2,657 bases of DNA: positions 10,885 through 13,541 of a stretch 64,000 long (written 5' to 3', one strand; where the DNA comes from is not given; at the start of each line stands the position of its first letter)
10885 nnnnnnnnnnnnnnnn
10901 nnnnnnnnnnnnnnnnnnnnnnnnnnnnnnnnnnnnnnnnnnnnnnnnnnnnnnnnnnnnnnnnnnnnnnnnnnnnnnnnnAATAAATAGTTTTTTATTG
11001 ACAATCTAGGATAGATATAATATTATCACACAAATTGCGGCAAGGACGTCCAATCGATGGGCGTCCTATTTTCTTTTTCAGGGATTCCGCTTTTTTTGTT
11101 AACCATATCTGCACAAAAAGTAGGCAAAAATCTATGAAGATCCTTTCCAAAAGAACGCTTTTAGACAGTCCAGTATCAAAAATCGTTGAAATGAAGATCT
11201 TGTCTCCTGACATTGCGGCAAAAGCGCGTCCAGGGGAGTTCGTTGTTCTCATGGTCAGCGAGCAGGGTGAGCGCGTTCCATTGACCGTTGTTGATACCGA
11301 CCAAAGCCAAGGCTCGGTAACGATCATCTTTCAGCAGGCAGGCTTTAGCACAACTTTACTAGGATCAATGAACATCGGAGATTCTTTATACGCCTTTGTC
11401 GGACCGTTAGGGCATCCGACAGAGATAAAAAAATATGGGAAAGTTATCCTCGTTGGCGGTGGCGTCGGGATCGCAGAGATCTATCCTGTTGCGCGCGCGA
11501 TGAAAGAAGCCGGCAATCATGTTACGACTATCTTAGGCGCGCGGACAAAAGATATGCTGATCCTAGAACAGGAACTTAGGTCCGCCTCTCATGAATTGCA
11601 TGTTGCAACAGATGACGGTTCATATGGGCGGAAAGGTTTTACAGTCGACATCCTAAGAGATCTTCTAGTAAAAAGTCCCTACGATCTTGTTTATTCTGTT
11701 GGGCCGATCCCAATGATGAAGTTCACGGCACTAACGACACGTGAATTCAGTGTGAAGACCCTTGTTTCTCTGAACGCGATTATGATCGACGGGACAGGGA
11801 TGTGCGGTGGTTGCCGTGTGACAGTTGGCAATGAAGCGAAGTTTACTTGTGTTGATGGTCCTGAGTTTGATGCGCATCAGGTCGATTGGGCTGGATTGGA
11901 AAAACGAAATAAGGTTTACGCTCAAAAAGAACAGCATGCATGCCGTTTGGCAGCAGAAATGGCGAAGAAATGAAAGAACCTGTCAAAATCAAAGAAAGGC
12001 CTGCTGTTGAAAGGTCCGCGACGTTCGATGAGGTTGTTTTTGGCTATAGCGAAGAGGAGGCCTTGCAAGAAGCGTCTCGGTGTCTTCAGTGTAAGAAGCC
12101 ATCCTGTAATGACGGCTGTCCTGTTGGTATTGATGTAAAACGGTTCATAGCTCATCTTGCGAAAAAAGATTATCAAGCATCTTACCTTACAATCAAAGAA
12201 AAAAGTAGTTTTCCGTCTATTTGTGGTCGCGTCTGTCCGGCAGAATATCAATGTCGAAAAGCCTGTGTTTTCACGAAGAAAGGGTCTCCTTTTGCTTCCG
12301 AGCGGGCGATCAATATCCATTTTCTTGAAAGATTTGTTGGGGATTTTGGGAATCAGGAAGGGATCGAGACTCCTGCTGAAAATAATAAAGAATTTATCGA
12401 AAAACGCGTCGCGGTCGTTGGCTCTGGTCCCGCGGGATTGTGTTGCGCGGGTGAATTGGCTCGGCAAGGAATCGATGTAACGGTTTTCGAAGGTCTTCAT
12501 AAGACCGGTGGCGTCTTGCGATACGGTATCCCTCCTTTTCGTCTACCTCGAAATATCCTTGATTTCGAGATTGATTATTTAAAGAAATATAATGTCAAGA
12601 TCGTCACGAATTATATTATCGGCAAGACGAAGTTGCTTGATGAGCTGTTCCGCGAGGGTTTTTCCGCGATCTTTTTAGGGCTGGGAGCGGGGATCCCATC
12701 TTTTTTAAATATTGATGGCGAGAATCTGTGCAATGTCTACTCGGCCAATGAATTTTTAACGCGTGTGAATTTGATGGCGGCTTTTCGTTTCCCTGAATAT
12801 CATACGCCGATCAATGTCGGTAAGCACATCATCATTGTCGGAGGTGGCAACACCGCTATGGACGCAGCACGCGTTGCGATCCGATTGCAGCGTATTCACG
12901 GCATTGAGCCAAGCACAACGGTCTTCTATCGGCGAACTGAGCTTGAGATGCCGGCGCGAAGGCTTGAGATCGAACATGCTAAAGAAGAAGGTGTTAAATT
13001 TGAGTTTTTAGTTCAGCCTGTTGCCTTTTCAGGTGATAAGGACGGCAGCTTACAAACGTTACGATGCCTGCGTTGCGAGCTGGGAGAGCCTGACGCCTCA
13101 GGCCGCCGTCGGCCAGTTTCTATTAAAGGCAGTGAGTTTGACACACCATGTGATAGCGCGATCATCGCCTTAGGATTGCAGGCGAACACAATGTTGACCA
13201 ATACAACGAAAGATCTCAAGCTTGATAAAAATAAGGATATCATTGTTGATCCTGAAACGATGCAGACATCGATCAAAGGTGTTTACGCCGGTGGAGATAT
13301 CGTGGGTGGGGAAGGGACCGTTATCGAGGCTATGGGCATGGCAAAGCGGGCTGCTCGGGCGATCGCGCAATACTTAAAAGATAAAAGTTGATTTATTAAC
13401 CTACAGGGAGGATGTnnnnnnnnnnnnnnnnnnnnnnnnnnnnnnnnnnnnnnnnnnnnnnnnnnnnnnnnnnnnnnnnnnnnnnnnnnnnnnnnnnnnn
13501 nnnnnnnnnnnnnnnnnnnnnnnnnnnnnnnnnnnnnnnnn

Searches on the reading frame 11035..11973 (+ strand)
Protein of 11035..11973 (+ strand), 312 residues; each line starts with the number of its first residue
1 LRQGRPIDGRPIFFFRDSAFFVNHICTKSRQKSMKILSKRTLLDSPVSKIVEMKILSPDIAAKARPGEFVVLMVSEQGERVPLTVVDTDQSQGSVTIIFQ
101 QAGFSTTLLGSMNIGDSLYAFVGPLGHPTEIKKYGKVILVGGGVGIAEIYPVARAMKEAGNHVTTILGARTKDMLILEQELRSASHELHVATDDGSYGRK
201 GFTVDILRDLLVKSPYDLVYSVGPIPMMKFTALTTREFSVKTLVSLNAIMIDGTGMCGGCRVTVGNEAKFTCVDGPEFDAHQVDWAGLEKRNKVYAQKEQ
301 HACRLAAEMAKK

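Call 88: search_protein_families(library=ncbifam, proteins=[window:11035-11973:+], max_evalue=1e-10)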
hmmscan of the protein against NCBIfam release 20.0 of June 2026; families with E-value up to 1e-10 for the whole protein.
window:11035-11973:+ (312 aa): 13 families
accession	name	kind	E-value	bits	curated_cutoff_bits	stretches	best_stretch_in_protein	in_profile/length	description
NF004862.0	PRK06222.1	subfamily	8.9e-114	379.7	220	1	34-307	2-272/281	sulfide/dihydroorotate dehydrogenase-like FAD/NAD-binding protein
NF009414.0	PRK12778.1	equivalog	2.5e-102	343.4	1103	1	35-303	3-268/752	bifunctional dihydroorotate dehydrogenase B NAD binding subunit/NADPH-dependent glutamate synthase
NF009413.0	PRK12775.1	equivalog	1.1e-86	291.6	1895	1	54-303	18-268/1006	putative trifunctional 2-polyprenylphenol hydroxylase/glutamate synthase subunit beta/ferritin domain-containing protein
NF009415.0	PRK12779.1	equivalog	9.7e-63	212.4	1519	1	27-302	644-937/944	putative bifunctional glutamate synthase subunit beta/2-polyprenylphenol hydroxylase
NF000796.0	PRK00054.1-1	equivalog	9.3e-45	152.8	224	1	54-285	19-237/254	dihydroorotate dehydrogenase electron transfer subunit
NF000799.0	PRK00054.1-4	equivalog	2.8e-38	131.5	314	1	31-283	4-256/258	dihydroorotate dehydrogenase electron transfer subunit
NF000797.0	PRK00054.1-2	equivalog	5.8e-36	124.1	270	1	32-282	15-264/267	dihydroorotate dehydrogenase electron transfer subunit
NF000798.0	PRK00054.1-3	equivalog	1.1e-31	110.4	219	1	50-283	20-242/244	dihydroorotate dehydrogenase electron transfer subunit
NF004470.0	PRK05802.1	equivalog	2.1e-17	63.1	313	1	29-267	63-308/330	sulfide/dihydroorotate dehydrogenase-like FAD/NAD-binding protein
NF006220.0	PRK08345.1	subfamily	6.5e-17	61.7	395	1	31-280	10-284/294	cytochrome-c3 hydrogenase subunit gamma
TIGR02911.1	sulfite_red_B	equivalog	4.9e-15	55.3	288.6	1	61-279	28-252/261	anaerobic sulfite reductase subunit AsrB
NF040830.1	sulfhyd_ShyC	equivalog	1.1e-11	44.5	600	0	34-280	9-278/288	NAD(P)-dependent hydrogenase/sulfhydrogenase 2 subunit gamma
NF040835.1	sulfhyd_HydG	equivalog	3.7e-11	42.8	650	0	48-280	32-281/292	NADPH-dependent hydrogenase/sulfhydrogenase 1 subunit gamma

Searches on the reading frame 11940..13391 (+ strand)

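Call 88: search_protein_families(library=ncbifam, proteins=[window:11940-13391:+], max_evalue=1e-10)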
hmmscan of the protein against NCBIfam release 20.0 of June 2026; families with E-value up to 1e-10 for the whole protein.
window:11940-13391:+ (483 aa): 17 families
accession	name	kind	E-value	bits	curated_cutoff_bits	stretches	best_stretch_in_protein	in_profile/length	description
NF009414.0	PRK12778.1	equivalog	2.1e-177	591.7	1103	1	11-481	293-751/752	bifunctional dihydroorotate dehydrogenase B NAD binding subunit/NADPH-dependent glutamate synthase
TIGR01316.1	gltA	equivalog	8.9e-159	529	471.75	1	21-479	1-449/449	NADPH-dependent glutamate synthase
NF009413.0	PRK12775.1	equivalog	1.4e-150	503.1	1895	1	15-481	300-756/1006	putative trifunctional 2-polyprenylphenol hydroxylase/glutamate synthase subunit beta/ferritin domain-containing protein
NF009410.0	PRK12771.1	subfamily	4.1e-109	365.7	516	1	53-482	47-448/566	NAD(P)-binding protein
NF009415.0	PRK12779.1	equivalog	2.6e-105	353.3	1519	1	54-478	208-625/944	putative bifunctional glutamate synthase subunit beta/2-polyprenylphenol hydroxylase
NF009454.0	PRK12814.1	equivalog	1.5e-101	340.8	916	1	55-482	103-503/657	putative NADPH-dependent glutamate synthase small subunit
TIGR01318.1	gltD_gamma_fam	subfamily_domain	5.7e-97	325.2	482.95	1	19-480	13-466/467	glutamate synthase, small subunit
NF009408.0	PRK12769.1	equivalog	1e-92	311.4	1003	1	18-482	197-654/659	formate-dependent uric acid utilization protein AegA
NF009451.0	PRK12809.1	equivalog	6.6e-84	282.4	1154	1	21-481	183-636/639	formate-dependent uric acid utilization protein YgfT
TIGR03315.1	Se_ygfK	equivalog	3.8e-82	276.2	835.3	1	40-476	431-836/1012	putative selenate reductase subunit YgfK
NF010590.0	PRK13984.1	equivalog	3.3e-81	273.2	946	1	13-482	157-609/611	putative oxidoreductase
TIGR01317.1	GOGAT_sm_gam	subfamily_domain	9.2e-72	242.4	447.7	1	15-483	12-482/485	glutamate synthase small subunit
NF009409.0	PRK12770.1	subfamily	4.3e-63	213.5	343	1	150-482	14-353/360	putative glutamate synthase subunit beta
NF045663.1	diclust_near_Sec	equivalog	1.2e-40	139.3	530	1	53-250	17-199/759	pyridine nucleotide-disulfide oxidoreductase/dicluster-binding protein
TIGR01292.1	TRX_reduct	equivalog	2.6e-15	56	343.45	0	397-479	220-300/300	thioredoxin-disulfide reductase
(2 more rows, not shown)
